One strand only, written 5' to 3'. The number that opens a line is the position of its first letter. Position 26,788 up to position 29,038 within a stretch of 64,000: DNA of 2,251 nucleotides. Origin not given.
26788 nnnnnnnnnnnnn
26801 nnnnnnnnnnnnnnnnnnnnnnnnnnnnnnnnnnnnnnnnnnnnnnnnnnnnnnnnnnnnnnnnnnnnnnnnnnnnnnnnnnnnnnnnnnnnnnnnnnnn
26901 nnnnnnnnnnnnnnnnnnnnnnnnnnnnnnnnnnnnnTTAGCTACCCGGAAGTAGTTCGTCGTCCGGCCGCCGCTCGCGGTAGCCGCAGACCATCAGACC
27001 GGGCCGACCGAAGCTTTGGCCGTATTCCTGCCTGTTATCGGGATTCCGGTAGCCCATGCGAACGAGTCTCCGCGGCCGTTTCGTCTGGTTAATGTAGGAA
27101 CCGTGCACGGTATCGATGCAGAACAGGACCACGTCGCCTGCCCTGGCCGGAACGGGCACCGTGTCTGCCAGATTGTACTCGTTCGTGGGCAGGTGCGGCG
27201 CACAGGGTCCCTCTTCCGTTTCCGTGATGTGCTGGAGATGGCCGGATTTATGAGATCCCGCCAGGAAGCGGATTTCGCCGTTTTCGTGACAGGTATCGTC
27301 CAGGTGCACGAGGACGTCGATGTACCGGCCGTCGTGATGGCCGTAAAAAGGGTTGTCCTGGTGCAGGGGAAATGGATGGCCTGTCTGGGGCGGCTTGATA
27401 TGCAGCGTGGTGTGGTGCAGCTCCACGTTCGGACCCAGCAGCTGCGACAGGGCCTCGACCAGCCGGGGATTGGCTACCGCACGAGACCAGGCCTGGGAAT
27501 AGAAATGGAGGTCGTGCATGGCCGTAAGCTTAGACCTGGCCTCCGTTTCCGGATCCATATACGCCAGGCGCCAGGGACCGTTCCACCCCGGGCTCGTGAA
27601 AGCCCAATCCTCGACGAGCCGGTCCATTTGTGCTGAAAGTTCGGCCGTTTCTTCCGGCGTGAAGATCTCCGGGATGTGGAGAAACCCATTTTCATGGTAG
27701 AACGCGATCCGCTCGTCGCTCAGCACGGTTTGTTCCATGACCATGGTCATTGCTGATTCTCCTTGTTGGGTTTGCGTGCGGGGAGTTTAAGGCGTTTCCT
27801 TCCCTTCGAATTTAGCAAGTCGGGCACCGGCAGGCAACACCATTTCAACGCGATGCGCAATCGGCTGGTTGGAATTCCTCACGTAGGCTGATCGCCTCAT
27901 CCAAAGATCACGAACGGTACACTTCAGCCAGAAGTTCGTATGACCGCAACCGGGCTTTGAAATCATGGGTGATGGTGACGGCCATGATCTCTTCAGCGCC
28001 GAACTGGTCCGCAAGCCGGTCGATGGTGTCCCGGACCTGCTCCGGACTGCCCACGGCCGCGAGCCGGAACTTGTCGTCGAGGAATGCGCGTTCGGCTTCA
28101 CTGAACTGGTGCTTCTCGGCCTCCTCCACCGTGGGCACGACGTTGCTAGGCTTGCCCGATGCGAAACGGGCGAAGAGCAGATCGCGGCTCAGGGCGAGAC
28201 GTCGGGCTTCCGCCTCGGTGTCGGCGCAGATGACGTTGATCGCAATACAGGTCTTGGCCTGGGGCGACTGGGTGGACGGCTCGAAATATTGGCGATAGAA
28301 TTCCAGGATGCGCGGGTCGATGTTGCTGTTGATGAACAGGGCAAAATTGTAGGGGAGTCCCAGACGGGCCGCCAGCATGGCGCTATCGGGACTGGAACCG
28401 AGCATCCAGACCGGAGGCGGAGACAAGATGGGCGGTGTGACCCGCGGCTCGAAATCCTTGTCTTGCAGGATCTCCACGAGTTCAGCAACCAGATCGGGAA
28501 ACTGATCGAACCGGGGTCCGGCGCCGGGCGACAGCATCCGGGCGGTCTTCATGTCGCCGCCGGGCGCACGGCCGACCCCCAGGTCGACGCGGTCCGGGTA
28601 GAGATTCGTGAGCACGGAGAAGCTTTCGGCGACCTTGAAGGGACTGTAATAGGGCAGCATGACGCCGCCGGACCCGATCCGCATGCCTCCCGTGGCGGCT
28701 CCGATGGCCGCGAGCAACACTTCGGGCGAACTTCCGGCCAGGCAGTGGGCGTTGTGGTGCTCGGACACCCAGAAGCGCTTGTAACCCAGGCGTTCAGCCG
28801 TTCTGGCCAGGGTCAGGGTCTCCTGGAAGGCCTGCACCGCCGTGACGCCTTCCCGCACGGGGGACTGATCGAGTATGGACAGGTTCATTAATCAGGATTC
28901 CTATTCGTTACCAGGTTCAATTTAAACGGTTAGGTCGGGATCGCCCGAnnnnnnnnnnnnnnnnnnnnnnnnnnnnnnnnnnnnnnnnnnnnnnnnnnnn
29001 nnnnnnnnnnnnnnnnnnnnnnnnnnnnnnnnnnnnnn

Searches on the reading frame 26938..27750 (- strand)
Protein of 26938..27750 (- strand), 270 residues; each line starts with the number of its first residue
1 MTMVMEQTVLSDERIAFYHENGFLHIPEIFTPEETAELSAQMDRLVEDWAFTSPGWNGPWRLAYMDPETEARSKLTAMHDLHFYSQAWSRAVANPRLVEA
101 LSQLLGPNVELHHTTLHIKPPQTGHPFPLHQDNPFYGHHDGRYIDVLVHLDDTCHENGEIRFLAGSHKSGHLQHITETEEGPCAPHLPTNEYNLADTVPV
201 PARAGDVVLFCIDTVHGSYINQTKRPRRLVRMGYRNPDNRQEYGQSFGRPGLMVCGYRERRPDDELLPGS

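Call 6: search_protein_families(library=pfam, proteins=[window:26938-27750:-], max_evalue=0.01)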
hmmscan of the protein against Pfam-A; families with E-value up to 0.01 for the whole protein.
window:26938-27750:- (270 aa): 1 family
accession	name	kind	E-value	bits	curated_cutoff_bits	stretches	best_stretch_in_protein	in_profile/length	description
PF05721.19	PhyH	-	1.3e-31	111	22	1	18-228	1-212/213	Phytanoyl-CoA dioxygenase (PhyH)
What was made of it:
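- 26938..27750 (-): PhyH-family Fe/2-oxoglutarate dioxygenase in the same co-directional run. Pfam PF05721 E 1.3e-31 (call 6).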

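Call 11: search_protein_families(library=ncbifam, proteins=[window:26938-27750:-], max_evalue=0.001)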
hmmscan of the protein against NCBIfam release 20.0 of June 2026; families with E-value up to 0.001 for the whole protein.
window:26938-27750:- (270 aa): 4 families
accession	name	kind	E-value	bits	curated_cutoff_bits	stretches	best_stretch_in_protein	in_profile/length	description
TIGR02408.1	ectoine_ThpD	equivalog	1e-17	64.4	336.5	1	9-241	16-254/277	ectoine hydroxylase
NF052437.1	MPhHdxlPhnYGIM8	equivalog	7e-14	51.9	500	1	9-241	4-223/260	methylphosphonate hydroxylase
TIGR01762.1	chlorin-enz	subfamily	2.3e-08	33.7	226.3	1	10-171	3-161/288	chlorinating enzyme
NF045813.1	DxPntBtaHylase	equivalog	5.4e-07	29.2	550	1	74-232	77-241/285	1-deoxypentalenic acid 11-beta-hydroxylase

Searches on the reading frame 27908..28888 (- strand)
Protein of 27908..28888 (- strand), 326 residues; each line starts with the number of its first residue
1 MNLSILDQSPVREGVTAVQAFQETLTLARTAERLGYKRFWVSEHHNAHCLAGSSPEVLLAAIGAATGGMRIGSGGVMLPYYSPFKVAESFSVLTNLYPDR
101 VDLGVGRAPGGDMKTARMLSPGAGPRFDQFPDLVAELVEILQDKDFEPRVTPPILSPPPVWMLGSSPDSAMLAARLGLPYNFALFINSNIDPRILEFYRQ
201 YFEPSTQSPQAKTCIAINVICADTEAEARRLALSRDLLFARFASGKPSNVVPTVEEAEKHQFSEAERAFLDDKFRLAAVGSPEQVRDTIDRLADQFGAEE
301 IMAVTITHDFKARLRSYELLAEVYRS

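Call 6: search_protein_families(library=pfam, proteins=[window:27908-28888:-], max_evalue=0.01)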
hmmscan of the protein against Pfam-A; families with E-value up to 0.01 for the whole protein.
window:27908-28888:- (326 aa): 1 family
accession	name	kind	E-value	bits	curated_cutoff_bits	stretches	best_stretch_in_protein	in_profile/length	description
PF00296.26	Bac_luciferase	-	1.4e-43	149.9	27.9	1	1-294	1-309/314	Luciferase-like monooxygenase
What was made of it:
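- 27908..28888 (-): Luciferase-like (MsnO8-family) flavin oxidoreductase, 60 nt downstream of copy 2 on the same strand. Pfam PF00296 E 1.4e-43 (call 6).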

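Call 11: search_protein_families(library=ncbifam, proteins=[window:27908-28888:-], max_evalue=0.001)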
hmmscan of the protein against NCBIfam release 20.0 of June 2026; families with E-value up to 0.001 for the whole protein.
window:27908-28888:- (326 aa): 19 families
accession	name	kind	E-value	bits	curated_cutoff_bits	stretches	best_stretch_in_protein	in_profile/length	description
TIGR03558.1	oxido_grp_1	subfamily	1e-111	373.3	166.95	1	3-322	1-324/325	MsnO8 family LLM class oxidoreductase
NF007802.0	PRK10508.1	equivalog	2.5e-78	263.5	540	1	2-323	7-329/335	luciferase-like monooxygenase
TIGR03858.1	LLM_2I7G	subfamily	5.5e-15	55.2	462.25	1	14-108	18-111/337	Atu2307/SP_0267 family LLM class monooxygenase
TIGR04036.1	LLM_CE1758_fam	subfamily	1.5e-14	53.6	479.1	1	18-110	24-115/355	CE1758 family FMN-dependent luciferase-like monooxygenase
TIGR04027.1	LLM_KPN_01858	hypoth_equivalog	8.7e-14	51.2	412.9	1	15-146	13-143/326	putative FMN-dependent luciferase-like monooxygenase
TIGR04020.1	seco_metab_LLM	subfamily_domain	8.2e-12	44.9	244.45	1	20-106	17-104/341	MupA/Atu3671 family FMN-dependent luciferase-like monooxygenase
TIGR03621.1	F420_MSMEG_2516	subfamily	6.7e-10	38.6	213.15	1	20-162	12-155/295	TIGR03621 family F420-dependent LLM class oxidoreductase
TIGR03841.1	F420_Rv3093c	subfamily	3.8e-09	36.3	213.65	1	22-107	10-89/298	LLM class F420-dependent oxidoreductase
TIGR04465.1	ArgArg_F420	equivalog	4.4e-09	35.9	470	1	24-107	62-149/364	F420-dependent hydroxymycolic acid dehydrogenase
NF052254.1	luciferase_Alph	exception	4.6e-08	32.7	600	1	16-107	16-107/354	luciferase subunit alpha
TIGR03857.1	F420_MSMEG_2249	hypoth_equivalog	9e-08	31.7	218.4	1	22-111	14-98/329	TIGR03857 family LLM class F420-dependent oxidoreductase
TIGR03620.1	F420_MSMEG_4141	subfamily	1.4e-07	31.1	219.8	1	19-109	15-98/280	TIGR03620 family F420-dependent LLM class oxidoreductase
TIGR03619.1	F420_Rv2161c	subfamily_domain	1.5e-07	31.3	166.9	1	26-106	2-97/247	TIGR03619 family F420-dependent LLM class oxidoreductase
TIGR04024.1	F420_NP1902A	hypoth_equivalog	1.2e-06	27.5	345.4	0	14-107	7-94/330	TIGR04024 family LLM class F420-dependent oxidoreductase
NF002619.0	PRK02271.1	equivalog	5.9e-06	25.8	276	1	21-117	13-101/329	5,10-methylenetetrahydromethanopterin reductase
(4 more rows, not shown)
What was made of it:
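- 27908..28888 (-): NCBIfam TIGR03558 373 bits, above the cut-off of 167 (call 11).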
